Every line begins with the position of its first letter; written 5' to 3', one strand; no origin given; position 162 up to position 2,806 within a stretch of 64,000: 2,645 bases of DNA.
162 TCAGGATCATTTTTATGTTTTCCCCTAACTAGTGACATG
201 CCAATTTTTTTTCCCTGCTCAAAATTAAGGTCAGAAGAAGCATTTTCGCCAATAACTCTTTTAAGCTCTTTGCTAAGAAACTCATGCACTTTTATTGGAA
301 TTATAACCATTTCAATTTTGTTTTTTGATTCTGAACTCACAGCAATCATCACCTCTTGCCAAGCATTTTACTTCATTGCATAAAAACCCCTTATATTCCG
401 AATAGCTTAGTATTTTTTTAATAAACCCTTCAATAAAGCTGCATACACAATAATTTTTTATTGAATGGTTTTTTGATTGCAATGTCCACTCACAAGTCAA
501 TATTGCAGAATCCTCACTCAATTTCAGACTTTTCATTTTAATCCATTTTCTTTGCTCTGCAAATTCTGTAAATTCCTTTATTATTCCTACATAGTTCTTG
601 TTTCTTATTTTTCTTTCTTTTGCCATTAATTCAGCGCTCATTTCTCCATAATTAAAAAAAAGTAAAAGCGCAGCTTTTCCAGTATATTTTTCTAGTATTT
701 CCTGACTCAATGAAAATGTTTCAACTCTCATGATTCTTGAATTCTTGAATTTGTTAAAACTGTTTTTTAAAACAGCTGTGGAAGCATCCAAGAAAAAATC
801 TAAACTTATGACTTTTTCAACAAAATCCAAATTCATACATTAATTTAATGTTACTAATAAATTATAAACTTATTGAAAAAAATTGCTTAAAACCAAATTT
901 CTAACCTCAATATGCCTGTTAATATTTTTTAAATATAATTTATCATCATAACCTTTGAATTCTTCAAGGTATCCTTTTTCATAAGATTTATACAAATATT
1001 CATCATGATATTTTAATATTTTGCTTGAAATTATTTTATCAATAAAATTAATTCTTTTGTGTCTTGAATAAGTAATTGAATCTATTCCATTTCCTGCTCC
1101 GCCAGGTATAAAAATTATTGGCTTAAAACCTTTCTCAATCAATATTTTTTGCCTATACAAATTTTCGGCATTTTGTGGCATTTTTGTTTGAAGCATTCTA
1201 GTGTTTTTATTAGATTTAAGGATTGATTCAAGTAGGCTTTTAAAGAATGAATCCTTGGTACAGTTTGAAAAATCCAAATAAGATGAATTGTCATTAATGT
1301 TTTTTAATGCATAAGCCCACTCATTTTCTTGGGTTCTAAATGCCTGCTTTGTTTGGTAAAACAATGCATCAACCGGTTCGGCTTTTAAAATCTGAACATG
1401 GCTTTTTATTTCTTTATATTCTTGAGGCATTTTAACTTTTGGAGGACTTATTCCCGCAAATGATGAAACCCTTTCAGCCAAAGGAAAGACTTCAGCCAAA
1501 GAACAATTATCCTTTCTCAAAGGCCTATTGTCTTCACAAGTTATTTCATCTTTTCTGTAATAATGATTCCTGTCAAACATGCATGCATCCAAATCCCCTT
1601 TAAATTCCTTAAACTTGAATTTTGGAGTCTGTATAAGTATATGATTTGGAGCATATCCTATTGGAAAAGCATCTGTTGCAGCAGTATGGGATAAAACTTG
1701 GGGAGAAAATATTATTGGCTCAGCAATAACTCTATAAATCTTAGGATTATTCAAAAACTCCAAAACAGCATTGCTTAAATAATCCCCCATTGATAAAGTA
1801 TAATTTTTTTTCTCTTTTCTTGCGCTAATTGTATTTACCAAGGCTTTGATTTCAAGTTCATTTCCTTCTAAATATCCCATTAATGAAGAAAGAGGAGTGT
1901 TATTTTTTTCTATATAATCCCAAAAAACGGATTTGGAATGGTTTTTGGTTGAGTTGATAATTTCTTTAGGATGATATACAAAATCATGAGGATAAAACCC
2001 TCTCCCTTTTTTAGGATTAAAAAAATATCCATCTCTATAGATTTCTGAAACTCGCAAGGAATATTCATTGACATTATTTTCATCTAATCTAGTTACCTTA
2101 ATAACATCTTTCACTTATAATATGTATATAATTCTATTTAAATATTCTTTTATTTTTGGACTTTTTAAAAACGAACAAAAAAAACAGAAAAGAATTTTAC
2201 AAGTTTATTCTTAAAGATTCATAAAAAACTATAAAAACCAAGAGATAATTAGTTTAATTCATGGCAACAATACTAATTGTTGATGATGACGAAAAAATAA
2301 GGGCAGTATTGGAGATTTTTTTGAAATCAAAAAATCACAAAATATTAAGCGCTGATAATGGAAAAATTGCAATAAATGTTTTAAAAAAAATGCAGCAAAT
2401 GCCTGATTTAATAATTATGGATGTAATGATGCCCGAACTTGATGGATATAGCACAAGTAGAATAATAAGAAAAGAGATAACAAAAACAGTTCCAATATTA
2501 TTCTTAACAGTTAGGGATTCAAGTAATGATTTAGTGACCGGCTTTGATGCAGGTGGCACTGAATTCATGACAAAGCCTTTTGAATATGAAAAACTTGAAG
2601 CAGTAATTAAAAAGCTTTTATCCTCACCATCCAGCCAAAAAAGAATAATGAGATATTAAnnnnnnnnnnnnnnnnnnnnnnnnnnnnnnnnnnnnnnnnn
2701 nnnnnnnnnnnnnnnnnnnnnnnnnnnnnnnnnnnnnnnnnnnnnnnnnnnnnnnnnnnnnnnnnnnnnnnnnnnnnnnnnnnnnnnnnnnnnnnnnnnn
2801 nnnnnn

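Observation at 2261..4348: Two-component pair whose histidine kinase is fused to a CoA-binding domain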

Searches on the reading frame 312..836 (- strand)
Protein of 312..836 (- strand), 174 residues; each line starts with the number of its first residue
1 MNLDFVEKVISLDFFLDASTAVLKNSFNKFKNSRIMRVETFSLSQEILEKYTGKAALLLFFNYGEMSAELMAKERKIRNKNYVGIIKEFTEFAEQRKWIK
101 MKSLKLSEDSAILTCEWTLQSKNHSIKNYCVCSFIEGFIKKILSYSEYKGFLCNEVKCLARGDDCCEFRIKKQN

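Call 4: search_protein_families(library=pfam, proteins=[window:312-836:-], max_evalue=0.01)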
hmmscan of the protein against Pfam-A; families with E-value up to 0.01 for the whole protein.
window:312-836:- (174 aa): 1 family
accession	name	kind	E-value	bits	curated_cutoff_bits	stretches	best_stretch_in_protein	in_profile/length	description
PF02830.23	V4R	-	4.6e-07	30.3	31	1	131-171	21-61/62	V4R domain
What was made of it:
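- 312..836 (-): 174-aa Cys-rich V4R-domain protein downstream of the 414-aa gene. Conserved neighbour. Its V4R part weakly resembles that of the redox-sensitive regulator MsvR. Pfam V4R E 5e-7, 30.3 bits, just under the 31-bit cutoff (call 4).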

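Call 41: search_protein_families(library=ncbifam, proteins=[window:312-836:-], max_evalue=0.001)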
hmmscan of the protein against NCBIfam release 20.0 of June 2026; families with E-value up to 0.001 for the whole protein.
window:312-836:- (174 aa): 1 family
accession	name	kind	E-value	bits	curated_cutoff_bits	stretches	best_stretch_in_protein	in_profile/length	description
NF053755.1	MsvR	equivalog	4e-07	30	220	1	75-170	143-236/236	transcriptional factor MsvR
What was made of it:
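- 312..836 (-): NCBIfam MsvR 30 bits, far below its cutoff (call 41).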

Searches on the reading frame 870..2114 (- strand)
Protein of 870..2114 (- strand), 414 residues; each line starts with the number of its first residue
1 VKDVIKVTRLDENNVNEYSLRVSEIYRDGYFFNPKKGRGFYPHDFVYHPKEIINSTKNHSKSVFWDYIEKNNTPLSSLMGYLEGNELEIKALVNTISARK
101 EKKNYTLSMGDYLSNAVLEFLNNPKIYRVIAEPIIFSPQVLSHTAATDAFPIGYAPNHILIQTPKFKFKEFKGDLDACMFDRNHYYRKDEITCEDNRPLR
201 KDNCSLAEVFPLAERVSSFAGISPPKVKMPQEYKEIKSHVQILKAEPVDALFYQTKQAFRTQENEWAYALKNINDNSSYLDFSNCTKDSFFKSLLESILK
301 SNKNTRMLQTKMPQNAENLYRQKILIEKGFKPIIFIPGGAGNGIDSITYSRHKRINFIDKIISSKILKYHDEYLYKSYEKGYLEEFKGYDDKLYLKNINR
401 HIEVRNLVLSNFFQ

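Call 4: search_protein_families(library=pfam, proteins=[window:870-2114:-], max_evalue=0.01)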
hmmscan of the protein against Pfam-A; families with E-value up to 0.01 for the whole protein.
window:870-2114:- (414 aa): 0 families

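Call 41: search_protein_families(library=ncbifam, proteins=[window:870-2114:-], max_evalue=0.001)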
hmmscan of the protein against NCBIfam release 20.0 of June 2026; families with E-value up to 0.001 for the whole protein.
window:870-2114:- (414 aa): 0 families

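Call 45: search_solved_structures(query=window:870-2114:-, max_evalue=1)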
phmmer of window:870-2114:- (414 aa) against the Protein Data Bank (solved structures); distinct sequences matched with E-value up to 1: 1.
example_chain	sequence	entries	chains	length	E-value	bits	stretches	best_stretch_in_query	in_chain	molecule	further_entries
7fbw_A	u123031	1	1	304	0.21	13.9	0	68-146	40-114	Predicted xylanase/chitin deacetylase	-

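Call 53: search_protein_families(library=pfam, proteins=[window:870-2114:-], max_evalue=1)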
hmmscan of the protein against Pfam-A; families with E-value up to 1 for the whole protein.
window:870-2114:- (414 aa): 0 families

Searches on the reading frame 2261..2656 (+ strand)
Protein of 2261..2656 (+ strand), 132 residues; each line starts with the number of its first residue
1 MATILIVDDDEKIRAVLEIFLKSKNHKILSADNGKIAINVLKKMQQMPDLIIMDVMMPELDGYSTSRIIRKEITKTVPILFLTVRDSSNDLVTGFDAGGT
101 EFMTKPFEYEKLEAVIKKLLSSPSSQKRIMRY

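Call 4: search_protein_families(library=pfam, proteins=[window:2261-2656:+], max_evalue=0.01)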
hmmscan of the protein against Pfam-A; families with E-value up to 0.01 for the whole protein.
window:2261-2656:+ (132 aa): 1 family
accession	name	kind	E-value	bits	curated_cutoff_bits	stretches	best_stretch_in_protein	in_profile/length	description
PF00072.30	Response_reg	-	8.1e-27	94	30.2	1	4-116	1-110/111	Response regulator receiver domain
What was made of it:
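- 2261..2659 (+): Response regulator, 132 aa, receiver domain only with no output domain. Acidic pocket D8-D10, phospho-acceptor D54 (codon 2420-2422), T83, K105. Pfam Response_reg E 8e-27 (call 4).
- Checked: RR: 2261-2659 (+), 132 aa. Pfam finds Response_reg only (E 8e-27, call 4).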

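Call 41: search_protein_families(library=ncbifam, proteins=[window:2261-2656:+], max_evalue=0.001)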
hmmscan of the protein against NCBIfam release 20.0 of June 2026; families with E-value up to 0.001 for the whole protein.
window:2261-2656:+ (132 aa): 98 families (the best 25 are shown)
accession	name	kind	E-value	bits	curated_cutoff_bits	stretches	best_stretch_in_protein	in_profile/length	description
NF045944.1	ResRegRpaBCyano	equivalog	3.5e-27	95.3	330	1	5-124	1-116/229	response regulator transcription factor RpaB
NF053854.1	RespRegPhoBBctds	equivalog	9.2e-27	93.9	270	1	4-126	1-121/225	two-component system response regulator PhoB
NF007135.0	PRK09581.1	equivalog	2.8e-25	89.1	474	1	1-119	2-119/457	PleD family two-component system response regulator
NF040689.1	MtrAB_MtrA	equivalog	5.5e-25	88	300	1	4-123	1-116/219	MtrAB system response regulator MtrA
NF041733.1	resp_reg_CseB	equivalog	1.8e-24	86.4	350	1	3-122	2-117/228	two-component system response regulator CseB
TIGR02154.1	PhoB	equivalog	4.3e-24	85.1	296.2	1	2-121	3-121/226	phosphate regulon transcriptional regulator PhoB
NF033120.0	vanR_FM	exception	5.7e-23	81.8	460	1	3-115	5-113/231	vancomycin resistance response regulator transcription factor, VanR-F/VanR-M family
NF051850.1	RespRegRprY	equivalog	4.7e-22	78.5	370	1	3-121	6-121/234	response regulator transcription factor RprY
NF007005.1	PRK09468.1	equivalog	6.6e-22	78.1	331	1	3-121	5-120/237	osmolarity response regulator transcription factor OmpR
NF033117.2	vanR_ACDEGLN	exception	9.7e-22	77.7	350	1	4-120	1-113/226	VanR-ABDEGLN family response regulator transcription factor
NF040534.1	resp_reg_YycF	equivalog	1.5e-21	76.8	340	1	3-121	2-116/231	response regulator YycF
NF041734.1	resp_reg_RppA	equivalog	1.4e-20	73.6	250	1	4-120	3-118/229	two-component system response regulator RppA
TIGR01387.1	cztR_silR_copR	subfamily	1.3e-19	70.7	279.2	1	4-126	1-120/218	heavy metal response regulator transcription factor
NF008296.0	PRK11083.1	equivalog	4.1e-19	68.9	273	1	2-121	4-119/228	two-component system response regulator CreB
NF008199.0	PRK10955.1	equivalog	4.9e-19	69.2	341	1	1-121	1-116/232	envelope stress response regulator transcription factor CpxR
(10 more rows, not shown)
